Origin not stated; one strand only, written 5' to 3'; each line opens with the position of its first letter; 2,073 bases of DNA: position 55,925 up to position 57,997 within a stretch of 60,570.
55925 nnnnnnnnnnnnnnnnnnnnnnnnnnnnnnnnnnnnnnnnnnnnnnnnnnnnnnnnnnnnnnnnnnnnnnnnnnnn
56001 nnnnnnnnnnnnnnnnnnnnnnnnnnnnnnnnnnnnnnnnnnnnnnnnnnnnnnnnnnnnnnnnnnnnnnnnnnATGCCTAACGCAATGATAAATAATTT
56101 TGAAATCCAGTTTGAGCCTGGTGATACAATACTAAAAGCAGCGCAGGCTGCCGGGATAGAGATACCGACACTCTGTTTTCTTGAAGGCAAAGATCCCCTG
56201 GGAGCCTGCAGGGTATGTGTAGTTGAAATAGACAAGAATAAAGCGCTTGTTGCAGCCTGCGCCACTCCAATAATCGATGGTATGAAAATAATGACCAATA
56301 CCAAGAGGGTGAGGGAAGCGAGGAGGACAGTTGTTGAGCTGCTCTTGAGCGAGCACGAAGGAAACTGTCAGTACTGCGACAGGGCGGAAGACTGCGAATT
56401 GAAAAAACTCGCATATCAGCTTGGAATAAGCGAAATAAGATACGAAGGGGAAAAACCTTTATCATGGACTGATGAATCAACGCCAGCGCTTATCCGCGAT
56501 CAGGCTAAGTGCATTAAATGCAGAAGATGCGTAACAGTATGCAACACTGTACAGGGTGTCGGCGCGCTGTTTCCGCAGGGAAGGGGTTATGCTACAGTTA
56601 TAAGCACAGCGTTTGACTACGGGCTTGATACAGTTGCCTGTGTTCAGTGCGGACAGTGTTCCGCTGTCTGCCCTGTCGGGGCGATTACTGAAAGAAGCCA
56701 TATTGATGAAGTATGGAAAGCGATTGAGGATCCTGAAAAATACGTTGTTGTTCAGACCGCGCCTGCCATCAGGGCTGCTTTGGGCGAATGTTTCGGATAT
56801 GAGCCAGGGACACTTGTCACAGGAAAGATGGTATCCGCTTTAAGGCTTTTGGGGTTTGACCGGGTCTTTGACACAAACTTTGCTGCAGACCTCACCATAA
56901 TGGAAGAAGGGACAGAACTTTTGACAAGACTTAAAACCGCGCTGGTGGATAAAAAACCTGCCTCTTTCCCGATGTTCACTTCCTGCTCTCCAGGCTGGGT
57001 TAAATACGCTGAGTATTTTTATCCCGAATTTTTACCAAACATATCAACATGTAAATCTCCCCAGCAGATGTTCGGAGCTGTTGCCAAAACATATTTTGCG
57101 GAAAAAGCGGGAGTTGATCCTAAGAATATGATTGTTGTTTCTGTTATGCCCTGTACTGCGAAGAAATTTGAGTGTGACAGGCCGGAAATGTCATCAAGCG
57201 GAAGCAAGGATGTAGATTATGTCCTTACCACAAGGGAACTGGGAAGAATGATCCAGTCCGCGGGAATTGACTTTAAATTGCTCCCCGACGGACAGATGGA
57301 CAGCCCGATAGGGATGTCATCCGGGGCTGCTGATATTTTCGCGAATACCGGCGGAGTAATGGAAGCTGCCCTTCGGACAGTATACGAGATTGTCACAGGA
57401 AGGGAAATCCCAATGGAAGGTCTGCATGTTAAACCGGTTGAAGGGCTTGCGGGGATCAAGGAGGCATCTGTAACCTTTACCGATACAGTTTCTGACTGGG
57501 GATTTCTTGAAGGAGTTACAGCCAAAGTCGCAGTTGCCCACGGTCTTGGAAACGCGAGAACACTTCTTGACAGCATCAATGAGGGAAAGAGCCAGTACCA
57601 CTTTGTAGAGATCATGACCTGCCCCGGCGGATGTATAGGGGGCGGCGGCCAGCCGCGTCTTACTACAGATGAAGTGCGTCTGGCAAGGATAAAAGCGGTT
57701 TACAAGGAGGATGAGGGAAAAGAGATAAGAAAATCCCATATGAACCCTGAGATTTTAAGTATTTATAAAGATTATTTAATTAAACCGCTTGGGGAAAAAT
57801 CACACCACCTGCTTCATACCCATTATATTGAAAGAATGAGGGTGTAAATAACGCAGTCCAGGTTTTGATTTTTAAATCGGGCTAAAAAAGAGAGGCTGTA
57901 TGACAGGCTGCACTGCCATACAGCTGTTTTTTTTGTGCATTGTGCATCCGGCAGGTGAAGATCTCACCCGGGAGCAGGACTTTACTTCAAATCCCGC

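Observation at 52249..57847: Hybrid [FeFe]-hydrogenase-type operon: NuoE-like, a NuoF-like flavoprotein fused to a GltD/NfnB-like NADPH module, and HydA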

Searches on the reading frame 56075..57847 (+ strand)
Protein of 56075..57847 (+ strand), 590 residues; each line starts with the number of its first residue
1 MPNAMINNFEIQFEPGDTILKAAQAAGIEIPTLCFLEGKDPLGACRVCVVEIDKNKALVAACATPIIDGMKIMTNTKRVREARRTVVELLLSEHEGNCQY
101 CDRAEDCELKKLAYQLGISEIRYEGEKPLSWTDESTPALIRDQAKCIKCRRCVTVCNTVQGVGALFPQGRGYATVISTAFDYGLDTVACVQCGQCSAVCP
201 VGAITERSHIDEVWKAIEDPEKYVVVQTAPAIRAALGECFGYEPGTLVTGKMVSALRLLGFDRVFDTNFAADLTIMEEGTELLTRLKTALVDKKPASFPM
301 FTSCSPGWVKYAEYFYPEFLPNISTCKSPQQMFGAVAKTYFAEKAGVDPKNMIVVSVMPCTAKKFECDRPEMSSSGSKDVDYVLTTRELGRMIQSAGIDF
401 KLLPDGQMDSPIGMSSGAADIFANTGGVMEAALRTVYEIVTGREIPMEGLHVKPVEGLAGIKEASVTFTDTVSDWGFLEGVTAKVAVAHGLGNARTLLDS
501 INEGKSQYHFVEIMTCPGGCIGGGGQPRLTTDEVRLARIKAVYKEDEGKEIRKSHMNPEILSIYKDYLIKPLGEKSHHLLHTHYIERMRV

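Call 3: search_protein_families(library=pfam, proteins=[window:56075-57847:+], max_evalue=0.001)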
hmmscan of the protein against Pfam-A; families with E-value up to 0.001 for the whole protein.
window:56075-57847:+ (590 aa): 16 families
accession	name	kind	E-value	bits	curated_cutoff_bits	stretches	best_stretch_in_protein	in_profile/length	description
PF02906.19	Fe_hyd_lg_C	-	1.6e-97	326.4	22.1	1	222-524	1-245/245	Iron only hydrogenase large subunit, C-terminal domain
PF02256.22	Fe_hyd_SSU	-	7.4e-23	80.8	24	1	532-587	1-56/56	Iron hydrogenase small subunit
PF13510.11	Fer2_4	-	7.9e-16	58.3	22.8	1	5-76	7-81/82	2Fe-2S iron-sulfur cluster binding domain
PF10588.14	NADH-G_4Fe-4S_3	-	4.9e-14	52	27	1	83-122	1-40/40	NADH-ubiquinone oxidoreductase-G iron-sulfur binding region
PF12838.12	Fer4_7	-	1.2e-08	35.7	27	1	145-203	1-52/52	4Fe-4S dicluster domain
PF00111.32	Fer2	-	1.3e-07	31.9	21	1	9-55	8-50/77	2Fe-2S iron-sulfur cluster binding domain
PF13237.11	Fer4_10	-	1.9e-07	31.3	25.5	1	184-210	4-32/53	4Fe-4S dicluster domain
PF14697.11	Fer4_21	-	6.5e-07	29.8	35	1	142-205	4-58/59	4Fe-4S dicluster domain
PF13183.11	Fer4_8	-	1.1e-06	29.5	27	1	144-202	3-67/68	4Fe-4S dicluster domain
PF00037.32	Fer4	-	2.8e-06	27.4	21.1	1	185-205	4-24/24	4Fe-4S binding domain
PF22117.2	Fer4_Nqo3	-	3.5e-06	27.5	27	1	141-205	6-67/67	NADH-quinone oxidoreductase subunit 3, ferredoxin-like domain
PF12837.12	Fer4_6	-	1.3e-05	25.4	25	2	142-157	5-20/24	4Fe-4S binding domain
PF13187.11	Fer4_9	-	4.1e-05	24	27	1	145-204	1-52/52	4Fe-4S dicluster domain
PF13484.11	Fer4_16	-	6.5e-05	24.1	30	1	189-211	2-25/66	4Fe-4S double cluster binding domain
PF22609.1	Fe_hydrogense_Fe-S_bd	-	0.00013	21.9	27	1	78-112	1-35/41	Iron hydrogenase 1-like, iron-sulfur centre-binding domain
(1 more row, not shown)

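Call 4: search_protein_families(library=ncbifam, proteins=[window:56075-57847:+], max_evalue=0.001)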
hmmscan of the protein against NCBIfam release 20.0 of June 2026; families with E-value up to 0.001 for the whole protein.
window:56075-57847:+ (590 aa): 28 families (the best 25 are shown)
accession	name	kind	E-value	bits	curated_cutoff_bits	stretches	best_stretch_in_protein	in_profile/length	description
NF040763.1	FeFe_hydrog_A6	exception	1.1e-264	879.2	765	1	5-587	4-571/571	NADH-dependent [FeFe] hydrogenase, group A6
NF040762.1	Hydr_FeFe_Clost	exception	2.5e-178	594.3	900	1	5-584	4-571/572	ferredoxin hydrogenase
TIGR02512.1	FeFe_hydrog_A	subfamily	4e-160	532.7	405.95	1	139-528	2-374/375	[FeFe] hydrogenase, group A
NF005745.0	PRK07569.1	equivalog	3e-54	183.9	333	1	5-209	7-212/238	bidirectional hydrogenase complex protein HoxU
TIGR04105.1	FeFe_hydrog_B1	subfamily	1.4e-52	178.9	450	2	142-481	140-446/462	monomeric [FeFe] hydrogenase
TIGR01973.1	NuoG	equivalog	5.9e-46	157.5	470.05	1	5-209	2-203/606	NADH-quinone oxidoreductase subunit NuoG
NF006305.0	PRK08493.1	equivalog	5e-37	127.4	591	1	5-208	5-225/819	NADH-quinone oxidoreductase subunit G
NF005895.0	PRK07860.1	equivalog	1.1e-27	96.4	802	1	5-206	21-222/811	NADH-quinone oxidoreductase subunit G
NF009454.0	PRK12814.1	equivalog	5.3e-25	87.9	916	1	5-99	7-101/657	putative NADPH-dependent glutamate synthase small subunit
NF058577.1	FdxA_fam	equivalog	1.5e-06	28.2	65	1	188-207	8-27/52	4Fe-4S ferredoxin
NF004539.0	PRK05888.1-5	equivalog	3.4e-06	26.8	225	1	143-208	60-121/162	NADH-quinone oxidoreductase subunit NuoI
NF040770.1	hetero_SS_HdrA2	exception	9.1e-06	24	1100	1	142-216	575-635/777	CoB-CoM heterodisulfide reductase HdrA2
NF004538.0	PRK05888.1-4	equivalog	1e-05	25.2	135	1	144-211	61-124/162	NADH-quinone oxidoreductase subunit NuoI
TIGR01971.1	NuoI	subfamily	1.8e-05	24.3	113.05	1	142-211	40-105/121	NADH-quinone oxidoreductase, chain I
NF045480.1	FdxA_Actino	equivalog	2.9e-05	24.3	125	0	188-219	39-70/107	ferredoxin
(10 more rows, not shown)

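Call 6: search_solved_structures(query=window:56075-57847:+, max_evalue=1e-10, show_alignments=2)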
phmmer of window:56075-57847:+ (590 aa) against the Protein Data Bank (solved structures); distinct sequences matched with E-value up to 1e-10: 93 (the best 60 are shown).
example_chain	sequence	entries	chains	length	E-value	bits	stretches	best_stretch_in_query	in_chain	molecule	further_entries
8a6t_A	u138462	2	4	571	2.1e-183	614.6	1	6-588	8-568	Electron bifurcating hydrogenase subunit HydA1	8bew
7q4v_A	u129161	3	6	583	8.3e-182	609.3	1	6-587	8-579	Iron hydrogenase HydA1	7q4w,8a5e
9rj9_A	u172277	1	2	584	1e-143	483.5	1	4-584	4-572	Iron hydrogenase 1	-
4xdd_A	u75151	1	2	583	2.8e-143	482.1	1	4-584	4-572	Iron hydrogenase 1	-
4xdc_A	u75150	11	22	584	2.8e-143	482.1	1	4-584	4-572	Iron hydrogenase 1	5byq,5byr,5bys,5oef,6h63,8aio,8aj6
1c4a_A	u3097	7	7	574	3.6e-143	481.7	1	4-584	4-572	PROTEIN (FE-ONLY HYDROGENASE) | PROTEIN (PERIPLASMIC HYDROGENASE 1) | Iron hydrogenase 1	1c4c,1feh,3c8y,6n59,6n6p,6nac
8cjy_A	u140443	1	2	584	4e-143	481.6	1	4-584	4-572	Iron hydrogenase 1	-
6gm8_A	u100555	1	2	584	7.2e-143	480.7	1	4-584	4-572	Iron hydrogenase 1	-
6gm0_A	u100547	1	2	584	7.2e-143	480.7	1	4-584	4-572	Iron hydrogenase 1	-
6gm2_A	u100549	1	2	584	7.3e-143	480.7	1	4-584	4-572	Iron hydrogenase 1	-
6yf4_A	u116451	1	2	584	7.3e-143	480.7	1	4-584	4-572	Iron hydrogenase 1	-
6gm4_A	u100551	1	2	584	7.5e-143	480.7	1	4-584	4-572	Iron hydrogenase 1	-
9rjo_A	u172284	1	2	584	9.8e-143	480.3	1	4-584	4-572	Iron hydrogenase 1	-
6gm3_A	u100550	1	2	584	1.1e-142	480.2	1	4-584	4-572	Iron hydrogenase 1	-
6gm1_A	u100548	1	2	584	1.9e-142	479.3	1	4-584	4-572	Iron hydrogenase 1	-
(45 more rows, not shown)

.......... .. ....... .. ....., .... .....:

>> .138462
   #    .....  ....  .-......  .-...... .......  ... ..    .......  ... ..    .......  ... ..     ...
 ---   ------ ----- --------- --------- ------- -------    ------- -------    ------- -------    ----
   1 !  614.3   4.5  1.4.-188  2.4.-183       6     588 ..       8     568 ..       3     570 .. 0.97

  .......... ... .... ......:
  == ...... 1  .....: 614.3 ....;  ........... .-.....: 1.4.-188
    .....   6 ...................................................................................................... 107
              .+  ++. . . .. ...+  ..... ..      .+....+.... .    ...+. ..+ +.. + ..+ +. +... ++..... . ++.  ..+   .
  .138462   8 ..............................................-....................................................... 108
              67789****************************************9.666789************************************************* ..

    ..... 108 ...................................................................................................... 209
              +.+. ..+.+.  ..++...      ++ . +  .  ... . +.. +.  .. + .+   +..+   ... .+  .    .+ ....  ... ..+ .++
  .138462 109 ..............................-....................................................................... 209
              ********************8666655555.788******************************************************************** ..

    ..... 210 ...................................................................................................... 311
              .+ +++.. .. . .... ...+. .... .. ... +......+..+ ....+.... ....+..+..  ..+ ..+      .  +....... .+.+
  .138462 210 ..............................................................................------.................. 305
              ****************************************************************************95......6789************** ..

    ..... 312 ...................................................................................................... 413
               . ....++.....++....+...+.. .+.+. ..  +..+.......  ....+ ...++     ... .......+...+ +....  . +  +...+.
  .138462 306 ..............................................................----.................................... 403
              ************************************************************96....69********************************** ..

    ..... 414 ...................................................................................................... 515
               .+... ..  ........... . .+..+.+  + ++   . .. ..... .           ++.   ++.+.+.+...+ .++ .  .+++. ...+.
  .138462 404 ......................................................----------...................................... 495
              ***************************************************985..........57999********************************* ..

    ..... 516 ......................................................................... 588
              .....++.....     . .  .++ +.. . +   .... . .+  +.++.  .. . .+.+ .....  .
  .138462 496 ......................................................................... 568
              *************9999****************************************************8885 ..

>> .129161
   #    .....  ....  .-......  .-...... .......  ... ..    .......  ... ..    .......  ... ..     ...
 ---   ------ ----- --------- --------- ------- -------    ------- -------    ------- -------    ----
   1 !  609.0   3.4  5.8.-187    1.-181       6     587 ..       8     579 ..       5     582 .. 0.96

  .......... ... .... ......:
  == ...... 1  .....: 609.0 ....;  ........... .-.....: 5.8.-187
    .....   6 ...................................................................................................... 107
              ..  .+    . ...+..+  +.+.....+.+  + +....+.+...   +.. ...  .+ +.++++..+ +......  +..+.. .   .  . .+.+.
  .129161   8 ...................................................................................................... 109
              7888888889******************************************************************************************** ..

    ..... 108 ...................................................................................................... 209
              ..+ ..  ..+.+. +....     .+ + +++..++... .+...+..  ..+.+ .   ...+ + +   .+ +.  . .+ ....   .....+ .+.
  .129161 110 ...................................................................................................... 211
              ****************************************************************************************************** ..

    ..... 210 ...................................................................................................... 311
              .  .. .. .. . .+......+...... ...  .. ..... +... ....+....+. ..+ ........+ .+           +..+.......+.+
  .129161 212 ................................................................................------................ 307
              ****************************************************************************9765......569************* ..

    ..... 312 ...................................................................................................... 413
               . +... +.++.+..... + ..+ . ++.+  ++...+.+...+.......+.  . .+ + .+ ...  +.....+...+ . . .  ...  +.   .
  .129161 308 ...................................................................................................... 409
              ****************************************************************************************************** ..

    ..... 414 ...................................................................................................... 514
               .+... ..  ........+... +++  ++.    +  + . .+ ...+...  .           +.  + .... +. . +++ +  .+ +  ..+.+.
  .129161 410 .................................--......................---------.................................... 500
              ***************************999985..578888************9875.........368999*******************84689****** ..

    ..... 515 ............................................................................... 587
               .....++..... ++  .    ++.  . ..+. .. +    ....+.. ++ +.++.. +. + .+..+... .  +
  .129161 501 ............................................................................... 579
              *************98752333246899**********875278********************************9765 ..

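Call 68: list_cluster_members(proteins=[P0001, window:56075-57847:+, window:47285-48643:-])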
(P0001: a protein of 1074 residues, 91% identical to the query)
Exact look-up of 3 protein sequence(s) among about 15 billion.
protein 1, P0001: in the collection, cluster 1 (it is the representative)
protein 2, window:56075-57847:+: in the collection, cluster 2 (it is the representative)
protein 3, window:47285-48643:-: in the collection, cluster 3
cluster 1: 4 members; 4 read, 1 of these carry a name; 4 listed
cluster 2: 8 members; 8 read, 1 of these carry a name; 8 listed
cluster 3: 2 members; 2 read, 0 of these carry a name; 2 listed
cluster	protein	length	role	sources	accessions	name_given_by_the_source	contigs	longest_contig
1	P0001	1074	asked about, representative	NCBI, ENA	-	-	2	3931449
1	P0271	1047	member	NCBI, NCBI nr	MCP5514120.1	MAG: NADH-quinone oxidoreductase subunit NuoF [Spirochaetales bacterium] | NADH-quinone oxidoreductase subunit NuoF [Spirochaetales bacterium]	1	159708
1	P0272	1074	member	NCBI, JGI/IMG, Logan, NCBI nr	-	-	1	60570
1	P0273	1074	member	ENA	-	-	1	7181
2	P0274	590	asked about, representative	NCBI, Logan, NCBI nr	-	-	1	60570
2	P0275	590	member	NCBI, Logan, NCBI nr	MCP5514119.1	MAG: iron hydrogenase small subunit [Spirochaetales bacterium] | iron hydrogenase small subunit [Spirochaetales bacterium]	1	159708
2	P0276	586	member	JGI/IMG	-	-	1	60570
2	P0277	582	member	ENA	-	-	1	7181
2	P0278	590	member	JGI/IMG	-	-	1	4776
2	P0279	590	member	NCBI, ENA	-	-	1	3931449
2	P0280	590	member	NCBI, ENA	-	-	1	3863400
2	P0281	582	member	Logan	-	-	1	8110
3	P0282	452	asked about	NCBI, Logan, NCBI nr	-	-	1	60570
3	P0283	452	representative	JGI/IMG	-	-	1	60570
